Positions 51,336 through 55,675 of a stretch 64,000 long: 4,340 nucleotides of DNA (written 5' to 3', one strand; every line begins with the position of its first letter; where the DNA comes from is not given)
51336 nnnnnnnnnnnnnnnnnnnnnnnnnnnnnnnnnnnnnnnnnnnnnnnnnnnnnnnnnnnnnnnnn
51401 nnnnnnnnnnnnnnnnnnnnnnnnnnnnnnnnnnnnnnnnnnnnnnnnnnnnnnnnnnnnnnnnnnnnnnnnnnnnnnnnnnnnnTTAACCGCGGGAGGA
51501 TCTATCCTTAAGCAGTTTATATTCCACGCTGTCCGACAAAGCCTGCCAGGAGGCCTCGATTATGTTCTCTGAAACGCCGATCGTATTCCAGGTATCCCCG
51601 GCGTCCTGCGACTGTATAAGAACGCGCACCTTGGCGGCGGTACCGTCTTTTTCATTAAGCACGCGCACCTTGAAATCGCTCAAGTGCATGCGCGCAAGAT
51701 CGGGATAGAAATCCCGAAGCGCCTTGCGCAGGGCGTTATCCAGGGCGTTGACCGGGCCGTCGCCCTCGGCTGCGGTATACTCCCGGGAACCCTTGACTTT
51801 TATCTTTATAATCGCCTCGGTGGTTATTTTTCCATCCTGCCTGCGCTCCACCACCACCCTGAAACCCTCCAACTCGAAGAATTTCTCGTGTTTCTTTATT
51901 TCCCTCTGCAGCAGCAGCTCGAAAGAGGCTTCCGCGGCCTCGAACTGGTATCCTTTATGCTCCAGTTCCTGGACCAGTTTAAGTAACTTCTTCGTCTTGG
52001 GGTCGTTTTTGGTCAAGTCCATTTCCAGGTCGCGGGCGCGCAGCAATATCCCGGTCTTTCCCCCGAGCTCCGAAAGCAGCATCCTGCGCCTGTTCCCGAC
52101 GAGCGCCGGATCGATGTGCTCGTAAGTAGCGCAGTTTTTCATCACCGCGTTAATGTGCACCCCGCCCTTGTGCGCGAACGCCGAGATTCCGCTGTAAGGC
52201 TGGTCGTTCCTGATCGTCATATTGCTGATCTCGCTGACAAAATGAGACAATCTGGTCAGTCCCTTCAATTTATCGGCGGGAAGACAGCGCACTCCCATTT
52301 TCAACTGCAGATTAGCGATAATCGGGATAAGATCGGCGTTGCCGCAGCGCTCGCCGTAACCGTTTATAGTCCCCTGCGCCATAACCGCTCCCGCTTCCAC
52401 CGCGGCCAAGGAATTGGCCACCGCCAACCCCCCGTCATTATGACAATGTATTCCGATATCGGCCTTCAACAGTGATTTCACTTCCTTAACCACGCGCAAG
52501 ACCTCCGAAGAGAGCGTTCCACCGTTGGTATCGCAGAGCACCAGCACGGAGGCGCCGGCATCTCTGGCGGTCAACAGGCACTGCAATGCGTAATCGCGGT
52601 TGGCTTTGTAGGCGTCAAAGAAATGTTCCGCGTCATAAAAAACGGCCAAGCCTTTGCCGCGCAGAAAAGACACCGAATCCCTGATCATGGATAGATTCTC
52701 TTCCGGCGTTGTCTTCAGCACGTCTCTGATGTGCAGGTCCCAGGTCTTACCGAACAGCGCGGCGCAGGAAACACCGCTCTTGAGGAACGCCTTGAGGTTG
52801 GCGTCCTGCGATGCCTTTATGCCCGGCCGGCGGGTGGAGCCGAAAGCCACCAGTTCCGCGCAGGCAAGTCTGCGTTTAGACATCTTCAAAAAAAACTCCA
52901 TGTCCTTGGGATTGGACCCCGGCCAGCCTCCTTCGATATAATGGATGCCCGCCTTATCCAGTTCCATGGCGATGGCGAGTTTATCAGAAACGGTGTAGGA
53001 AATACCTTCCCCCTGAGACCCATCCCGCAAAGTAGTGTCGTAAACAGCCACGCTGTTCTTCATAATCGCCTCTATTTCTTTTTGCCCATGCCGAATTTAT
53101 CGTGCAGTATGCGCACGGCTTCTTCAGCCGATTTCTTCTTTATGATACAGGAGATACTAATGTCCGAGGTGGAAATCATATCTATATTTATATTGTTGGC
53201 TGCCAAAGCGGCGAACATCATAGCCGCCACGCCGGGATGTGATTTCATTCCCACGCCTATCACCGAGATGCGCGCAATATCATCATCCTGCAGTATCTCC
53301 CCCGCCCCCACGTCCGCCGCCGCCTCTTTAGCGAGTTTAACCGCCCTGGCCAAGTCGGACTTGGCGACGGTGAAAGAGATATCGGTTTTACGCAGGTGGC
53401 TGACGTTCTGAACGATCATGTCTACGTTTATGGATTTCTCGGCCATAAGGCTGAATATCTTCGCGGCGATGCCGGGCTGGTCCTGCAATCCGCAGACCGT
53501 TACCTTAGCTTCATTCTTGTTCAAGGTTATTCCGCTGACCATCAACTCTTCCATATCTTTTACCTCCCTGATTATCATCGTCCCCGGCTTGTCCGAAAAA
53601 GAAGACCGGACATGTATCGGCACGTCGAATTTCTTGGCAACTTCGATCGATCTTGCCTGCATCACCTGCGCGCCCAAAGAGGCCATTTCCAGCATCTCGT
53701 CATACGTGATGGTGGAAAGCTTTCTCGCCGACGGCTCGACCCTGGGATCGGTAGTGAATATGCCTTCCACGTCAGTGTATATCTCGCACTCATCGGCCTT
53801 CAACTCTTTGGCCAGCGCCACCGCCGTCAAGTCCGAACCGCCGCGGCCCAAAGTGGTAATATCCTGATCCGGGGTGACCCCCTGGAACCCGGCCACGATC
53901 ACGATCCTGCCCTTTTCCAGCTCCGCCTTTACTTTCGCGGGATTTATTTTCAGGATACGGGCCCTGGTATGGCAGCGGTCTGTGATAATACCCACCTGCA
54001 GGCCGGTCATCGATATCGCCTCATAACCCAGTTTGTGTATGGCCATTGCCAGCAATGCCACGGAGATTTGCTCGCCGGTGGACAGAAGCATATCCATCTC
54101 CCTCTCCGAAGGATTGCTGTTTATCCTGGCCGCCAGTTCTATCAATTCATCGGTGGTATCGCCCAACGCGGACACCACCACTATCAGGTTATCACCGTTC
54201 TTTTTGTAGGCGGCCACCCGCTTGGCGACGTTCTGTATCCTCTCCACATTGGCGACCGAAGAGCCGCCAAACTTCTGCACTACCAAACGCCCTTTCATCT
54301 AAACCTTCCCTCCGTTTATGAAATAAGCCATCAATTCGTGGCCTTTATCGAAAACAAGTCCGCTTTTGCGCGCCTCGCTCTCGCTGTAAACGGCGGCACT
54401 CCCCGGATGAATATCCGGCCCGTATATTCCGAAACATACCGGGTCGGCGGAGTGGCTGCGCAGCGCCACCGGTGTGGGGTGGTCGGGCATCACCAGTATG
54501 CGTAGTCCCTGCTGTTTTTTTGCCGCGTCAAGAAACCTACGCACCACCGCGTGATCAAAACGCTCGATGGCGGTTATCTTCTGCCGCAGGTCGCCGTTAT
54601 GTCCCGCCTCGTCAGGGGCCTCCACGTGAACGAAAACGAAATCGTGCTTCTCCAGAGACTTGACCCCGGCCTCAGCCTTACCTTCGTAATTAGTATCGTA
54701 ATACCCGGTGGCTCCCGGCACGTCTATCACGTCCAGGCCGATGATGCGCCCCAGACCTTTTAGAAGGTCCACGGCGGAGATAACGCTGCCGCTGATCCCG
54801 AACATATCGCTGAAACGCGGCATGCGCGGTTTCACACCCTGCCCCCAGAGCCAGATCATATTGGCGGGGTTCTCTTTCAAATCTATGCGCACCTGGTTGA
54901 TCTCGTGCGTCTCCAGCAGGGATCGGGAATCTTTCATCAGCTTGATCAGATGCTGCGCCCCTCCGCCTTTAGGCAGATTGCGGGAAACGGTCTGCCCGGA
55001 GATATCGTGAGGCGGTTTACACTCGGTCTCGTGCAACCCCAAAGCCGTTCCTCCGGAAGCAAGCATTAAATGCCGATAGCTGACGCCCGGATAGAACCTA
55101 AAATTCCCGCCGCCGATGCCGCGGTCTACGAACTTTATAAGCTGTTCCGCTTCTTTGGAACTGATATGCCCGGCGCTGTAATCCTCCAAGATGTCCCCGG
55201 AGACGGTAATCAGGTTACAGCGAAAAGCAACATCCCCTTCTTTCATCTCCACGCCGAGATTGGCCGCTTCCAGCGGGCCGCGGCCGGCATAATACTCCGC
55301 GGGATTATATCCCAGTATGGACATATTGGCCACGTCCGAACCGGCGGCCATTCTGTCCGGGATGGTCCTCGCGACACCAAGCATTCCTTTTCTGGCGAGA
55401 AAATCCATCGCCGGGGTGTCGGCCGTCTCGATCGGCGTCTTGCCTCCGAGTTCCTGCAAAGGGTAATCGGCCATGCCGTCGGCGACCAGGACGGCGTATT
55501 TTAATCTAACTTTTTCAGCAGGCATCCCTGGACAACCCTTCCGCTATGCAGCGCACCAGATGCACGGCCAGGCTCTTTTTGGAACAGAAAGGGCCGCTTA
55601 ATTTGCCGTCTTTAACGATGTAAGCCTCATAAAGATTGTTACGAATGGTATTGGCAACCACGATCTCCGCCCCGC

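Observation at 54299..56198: Threonine cluster lacking thrB: iPGM-family gene and standalone coaB sit between lysC and thrC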

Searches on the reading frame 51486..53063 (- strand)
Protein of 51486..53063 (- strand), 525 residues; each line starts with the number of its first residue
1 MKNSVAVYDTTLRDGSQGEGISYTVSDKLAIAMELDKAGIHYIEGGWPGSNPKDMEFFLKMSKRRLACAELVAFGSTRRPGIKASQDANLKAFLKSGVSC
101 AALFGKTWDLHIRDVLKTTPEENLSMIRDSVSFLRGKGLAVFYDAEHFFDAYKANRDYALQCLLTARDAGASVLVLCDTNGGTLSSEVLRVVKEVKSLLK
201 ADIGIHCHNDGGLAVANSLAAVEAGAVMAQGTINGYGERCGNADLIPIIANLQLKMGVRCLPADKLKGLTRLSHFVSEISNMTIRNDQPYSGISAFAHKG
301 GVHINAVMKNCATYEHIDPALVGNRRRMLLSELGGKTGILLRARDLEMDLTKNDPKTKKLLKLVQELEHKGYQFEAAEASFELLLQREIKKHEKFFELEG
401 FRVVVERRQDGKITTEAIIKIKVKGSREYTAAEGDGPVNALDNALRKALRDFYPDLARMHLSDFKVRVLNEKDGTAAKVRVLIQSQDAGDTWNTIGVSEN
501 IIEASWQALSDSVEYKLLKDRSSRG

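Call 3: search_protein_families(library=pfam, proteins=[window:51486-53063:-])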
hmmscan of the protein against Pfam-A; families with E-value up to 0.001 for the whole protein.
window:51486-53063:- (525 aa): 3 families
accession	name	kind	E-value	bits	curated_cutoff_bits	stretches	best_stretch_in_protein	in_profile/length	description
PF00682.25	HMGL-like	-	9.1e-45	153.5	29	1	5-260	2-244/260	HMGL-like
PF08502.15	LeuA_dimer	-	2.1e-29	102.5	24.9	1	376-516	2-130/131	LeuA allosteric (dimerisation) domain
PF22617.1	HCS_D2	-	1.1e-14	55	27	1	292-366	3-76/82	Homocitrate synthase post-HMGL domain-like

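Call 4: search_protein_families(library=ncbifam, proteins=[window:51486-53063:-])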
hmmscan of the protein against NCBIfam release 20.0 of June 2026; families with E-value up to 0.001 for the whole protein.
window:51486-53063:- (525 aa): 26 families (the best 25 are shown)
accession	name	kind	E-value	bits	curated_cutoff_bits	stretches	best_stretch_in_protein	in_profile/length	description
TIGR00977.1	citramal_synth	equivalog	4.9e-219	728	450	1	4-521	1-521/526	citramalate synthase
NF002085.0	PRK00915.1-2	subfamily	2.6e-88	297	517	1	3-517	12-500/504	2-isopropylmalate synthase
NF002086.0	PRK00915.1-3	equivalog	3.3e-77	260.1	532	1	2-514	4-499/516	2-isopropylmalate synthase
NF002088.0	PRK00915.1-5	equivalog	1.7e-75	254.5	697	1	4-512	3-494/514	2-isopropylmalate synthase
TIGR02090.1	LEU1_arch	subfamily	1.2e-73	248.3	484.75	1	5-375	1-355/363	isopropylmalate/citramalate/homocitrate synthases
TIGR00973.1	leuA_bact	equivalog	1.5e-72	244.7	598.7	1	5-513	2-493/494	2-isopropylmalate synthase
NF002084.0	PRK00915.1-1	equivalog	1e-64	219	748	1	1-511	1-494/523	2-isopropylmalate synthase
NF041069.1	IPMS_Sufob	equivalog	3.1e-64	217.6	600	1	6-379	2-361/371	isopropylmalate synthase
NF002087.0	PRK00915.1-4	equivalog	1.3e-62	212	729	1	1-513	3-499/516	2-isopropylmalate synthase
TIGR02146.1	LysS_fung_arch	equivalog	1.7e-62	211.7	413.55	1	8-361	2-339/344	homocitrate synthase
TIGR02660.1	nifV_homocitr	equivalog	9.5e-60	202.8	462.9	1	5-367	2-348/365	homocitrate synthase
NF042433.1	CitmalDyn_Leptosp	equivalog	1.2e-39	136.3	950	1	3-498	6-492/514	(R)-citramalate synthase CimA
NF042434.1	IPMS_Lepto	equivalog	1.9e-37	129.1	500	1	2-345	3-349/374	2-isopropylmalate synthase LeuA2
NF002991.1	PRK03739.1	subfamily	7.7e-26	90.9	455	1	202-513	236-548/550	2-isopropylmalate synthase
NF006049.0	PRK08195.1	subfamily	1.1e-23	83.8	229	2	166-253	157-246/344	4-hyroxy-2-oxovalerate/4-hydroxy-2-oxopentanoic acid aldolase,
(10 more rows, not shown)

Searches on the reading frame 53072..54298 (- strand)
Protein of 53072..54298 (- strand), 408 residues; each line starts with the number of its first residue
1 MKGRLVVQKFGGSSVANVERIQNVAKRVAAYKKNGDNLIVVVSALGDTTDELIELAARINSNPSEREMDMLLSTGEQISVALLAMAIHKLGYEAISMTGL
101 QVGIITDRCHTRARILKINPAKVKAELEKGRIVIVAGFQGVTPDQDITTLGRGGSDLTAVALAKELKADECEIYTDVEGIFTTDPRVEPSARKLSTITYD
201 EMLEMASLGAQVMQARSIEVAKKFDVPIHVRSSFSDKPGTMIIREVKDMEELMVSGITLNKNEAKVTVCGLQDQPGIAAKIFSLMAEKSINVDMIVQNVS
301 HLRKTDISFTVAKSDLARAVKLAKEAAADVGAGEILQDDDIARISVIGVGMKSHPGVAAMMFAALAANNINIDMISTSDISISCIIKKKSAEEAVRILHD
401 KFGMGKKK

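Call 3: search_protein_families(library=pfam, proteins=[window:53072-54298:-])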
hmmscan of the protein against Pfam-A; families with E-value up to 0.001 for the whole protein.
window:53072-54298:- (408 aa): 4 families
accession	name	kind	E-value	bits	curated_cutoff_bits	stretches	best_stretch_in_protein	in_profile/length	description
PF00696.33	AA_kinase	-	1.2e-55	189.2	24.9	1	5-232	2-234/234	Amino acid kinase family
PF22468.2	ACT_9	-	3.6e-40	136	27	2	344-402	1-61/61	ACT domain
PF13840.12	ACT_7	-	3.7e-22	78.4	27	1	338-400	3-65/65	ACT domain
PF01842.31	ACT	-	1e-18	67.2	27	2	268-325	4-63/66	ACT domain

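Call 4: search_protein_families(library=ncbifam, proteins=[window:53072-54298:-])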
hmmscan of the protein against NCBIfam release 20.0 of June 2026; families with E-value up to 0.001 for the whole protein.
window:53072-54298:- (408 aa): 34 families (the best 25 are shown)
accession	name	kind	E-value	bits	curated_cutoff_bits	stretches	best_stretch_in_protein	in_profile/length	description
NF005155.0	PRK06635.1-4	equivalog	8.5e-181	601.4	346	1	4-407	2-406/407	aspartate kinase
NF005656.0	PRK07431.1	equivalog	1.7e-171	571.8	657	1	5-406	3-413/587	aspartate kinase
NF005153.0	PRK06635.1-1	equivalog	1.8e-165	551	585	1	5-406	3-409/421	aspartate kinase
NF005154.0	PRK06635.1-2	equivalog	1.9e-163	544.6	376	1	4-405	3-405/407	aspartate kinase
NF005156.0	PRK06635.1-5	equivalog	1.9e-150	501.2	594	1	5-406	3-404/411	aspartate kinase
TIGR00657.1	asp_kinases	subfamily_domain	6.9e-141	470.3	208.7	2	65-403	103-441/442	aspartate kinase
TIGR00656.1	asp_kin_monofn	equivalog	7.9e-136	453.2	402.25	1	5-402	3-404/407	aspartate kinase, monofunctional class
NF005161.0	PRK06635.2-5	equivalog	4.4e-117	391.4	586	1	6-403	6-401/402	aspartate kinase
NF006068.0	PRK08210.1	equivalog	1e-106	357.5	474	1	4-405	2-403/405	aspartate kinase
NF006459.0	PRK08841.1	equivalog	6.1e-102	341.6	535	1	1-403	1-379/395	aspartate kinase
NF004938.0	PRK06291.1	equivalog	2.6e-98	329.7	528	2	65-406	119-465/468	aspartate kinase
NF005157.0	PRK06635.2-1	equivalog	9.6e-89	298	832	1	7-403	6-400/401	aspartate kinase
NF006959.0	PRK09436.1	equivalog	1.7e-77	261.3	726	2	65-402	116-459/819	bifunctional aspartate kinase/homoserine dehydrogenase I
NF005158.0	PRK06635.2-2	equivalog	3.1e-77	260.1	717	1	5-402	3-398/401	aspartate kinase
NF006570.0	PRK09084.1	equivalog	5e-67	226.9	455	2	62-402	106-448/452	lysine-sensitive aspartokinase 3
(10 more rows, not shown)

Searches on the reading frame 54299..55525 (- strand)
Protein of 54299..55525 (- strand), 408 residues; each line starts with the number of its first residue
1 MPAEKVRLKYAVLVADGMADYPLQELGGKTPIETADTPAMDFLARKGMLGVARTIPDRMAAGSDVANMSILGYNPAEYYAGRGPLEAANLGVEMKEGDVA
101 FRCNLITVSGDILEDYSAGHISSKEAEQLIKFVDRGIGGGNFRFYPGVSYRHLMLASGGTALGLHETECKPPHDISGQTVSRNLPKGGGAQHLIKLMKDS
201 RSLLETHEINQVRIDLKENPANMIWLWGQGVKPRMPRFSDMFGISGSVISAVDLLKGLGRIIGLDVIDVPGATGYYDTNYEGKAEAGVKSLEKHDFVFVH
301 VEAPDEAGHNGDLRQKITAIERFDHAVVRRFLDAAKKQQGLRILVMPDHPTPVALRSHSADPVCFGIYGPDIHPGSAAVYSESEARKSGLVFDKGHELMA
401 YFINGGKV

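Call 3: search_protein_families(library=pfam, proteins=[window:54299-55525:-])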
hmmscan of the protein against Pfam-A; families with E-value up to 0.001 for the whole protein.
window:54299-55525:- (408 aa): 2 families
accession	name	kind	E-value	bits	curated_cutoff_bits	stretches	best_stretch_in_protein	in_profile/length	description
PF10143.14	PhosphMutase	-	1.6e-57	194.5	21.5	1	44-210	1-170/170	2,3-bisphosphoglycerate-independent phosphoglycerate mutase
PF01676.23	Metalloenzyme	-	1.4e-45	156.2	24.3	1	9-383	2-230/252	Metalloenzyme superfamily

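Call 4: search_protein_families(library=ncbifam, proteins=[window:54299-55525:-])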
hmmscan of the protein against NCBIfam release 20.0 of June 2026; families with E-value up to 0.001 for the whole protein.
window:54299-55525:- (408 aa): 7 families
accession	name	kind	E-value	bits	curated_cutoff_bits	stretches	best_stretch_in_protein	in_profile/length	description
NF003242.0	PRK04200.1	equivalog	1.7e-167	557.3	426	1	8-404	1-394/395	cofactor-independent phosphoglycerate mutase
TIGR02535.1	hyp_Hser_kinase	hypoth_equivalog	3.5e-163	543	446.3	1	8-404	1-397/397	proposed homoserine kinase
TIGR00306.2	apgM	subfamily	7.5e-157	522.4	320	1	9-403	1-403/403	2,3-bisphosphoglycerate-independent phosphoglycerate mutase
NF003104.0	PRK04024.1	equivalog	4e-97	325.6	489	1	9-401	4-399/412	2,3-bisphosphoglycerate-independent phosphoglycerate mutase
NF038358.1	phophono_PhpG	equivalog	1.5e-65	221.6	545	2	195-402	210-415/417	CMP-5'-phosphonoformate--3-phosphoglycerate phosphonoformyl transferase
NF003160.0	PRK04135.1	equivalog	1.3e-57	195.3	468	1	8-403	16-392/403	2,3-bisphosphoglycerate-independent phosphoglycerate mutase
TIGR01307.1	pgm_bpd_ind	equivalog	8.8e-05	21.1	330.65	1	291-359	380-448/504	2,3-bisphosphoglycerate-independent phosphoglycerate mutase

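Call 15: search_solved_structures(query=window:54299-55525:-, show_alignments=2, max_evalue=0.001)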
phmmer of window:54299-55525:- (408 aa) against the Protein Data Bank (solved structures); distinct sequences matched with E-value up to 0.001: 3.
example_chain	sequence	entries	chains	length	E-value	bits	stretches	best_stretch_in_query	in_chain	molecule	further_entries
2zkt_A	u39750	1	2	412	3e-65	223.9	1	9-400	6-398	2,3-bisphosphoglycerate-independent phosphoglycerate mutase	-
3idd_A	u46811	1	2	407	1e-59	205.7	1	11-382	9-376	2,3-bisphosphoglycerate-independent phosphoglycerate mutase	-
3kd8_A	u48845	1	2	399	1.2e-59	205.5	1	11-382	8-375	2,3-bisphosphoglycerate-independent phosphoglycerate mutase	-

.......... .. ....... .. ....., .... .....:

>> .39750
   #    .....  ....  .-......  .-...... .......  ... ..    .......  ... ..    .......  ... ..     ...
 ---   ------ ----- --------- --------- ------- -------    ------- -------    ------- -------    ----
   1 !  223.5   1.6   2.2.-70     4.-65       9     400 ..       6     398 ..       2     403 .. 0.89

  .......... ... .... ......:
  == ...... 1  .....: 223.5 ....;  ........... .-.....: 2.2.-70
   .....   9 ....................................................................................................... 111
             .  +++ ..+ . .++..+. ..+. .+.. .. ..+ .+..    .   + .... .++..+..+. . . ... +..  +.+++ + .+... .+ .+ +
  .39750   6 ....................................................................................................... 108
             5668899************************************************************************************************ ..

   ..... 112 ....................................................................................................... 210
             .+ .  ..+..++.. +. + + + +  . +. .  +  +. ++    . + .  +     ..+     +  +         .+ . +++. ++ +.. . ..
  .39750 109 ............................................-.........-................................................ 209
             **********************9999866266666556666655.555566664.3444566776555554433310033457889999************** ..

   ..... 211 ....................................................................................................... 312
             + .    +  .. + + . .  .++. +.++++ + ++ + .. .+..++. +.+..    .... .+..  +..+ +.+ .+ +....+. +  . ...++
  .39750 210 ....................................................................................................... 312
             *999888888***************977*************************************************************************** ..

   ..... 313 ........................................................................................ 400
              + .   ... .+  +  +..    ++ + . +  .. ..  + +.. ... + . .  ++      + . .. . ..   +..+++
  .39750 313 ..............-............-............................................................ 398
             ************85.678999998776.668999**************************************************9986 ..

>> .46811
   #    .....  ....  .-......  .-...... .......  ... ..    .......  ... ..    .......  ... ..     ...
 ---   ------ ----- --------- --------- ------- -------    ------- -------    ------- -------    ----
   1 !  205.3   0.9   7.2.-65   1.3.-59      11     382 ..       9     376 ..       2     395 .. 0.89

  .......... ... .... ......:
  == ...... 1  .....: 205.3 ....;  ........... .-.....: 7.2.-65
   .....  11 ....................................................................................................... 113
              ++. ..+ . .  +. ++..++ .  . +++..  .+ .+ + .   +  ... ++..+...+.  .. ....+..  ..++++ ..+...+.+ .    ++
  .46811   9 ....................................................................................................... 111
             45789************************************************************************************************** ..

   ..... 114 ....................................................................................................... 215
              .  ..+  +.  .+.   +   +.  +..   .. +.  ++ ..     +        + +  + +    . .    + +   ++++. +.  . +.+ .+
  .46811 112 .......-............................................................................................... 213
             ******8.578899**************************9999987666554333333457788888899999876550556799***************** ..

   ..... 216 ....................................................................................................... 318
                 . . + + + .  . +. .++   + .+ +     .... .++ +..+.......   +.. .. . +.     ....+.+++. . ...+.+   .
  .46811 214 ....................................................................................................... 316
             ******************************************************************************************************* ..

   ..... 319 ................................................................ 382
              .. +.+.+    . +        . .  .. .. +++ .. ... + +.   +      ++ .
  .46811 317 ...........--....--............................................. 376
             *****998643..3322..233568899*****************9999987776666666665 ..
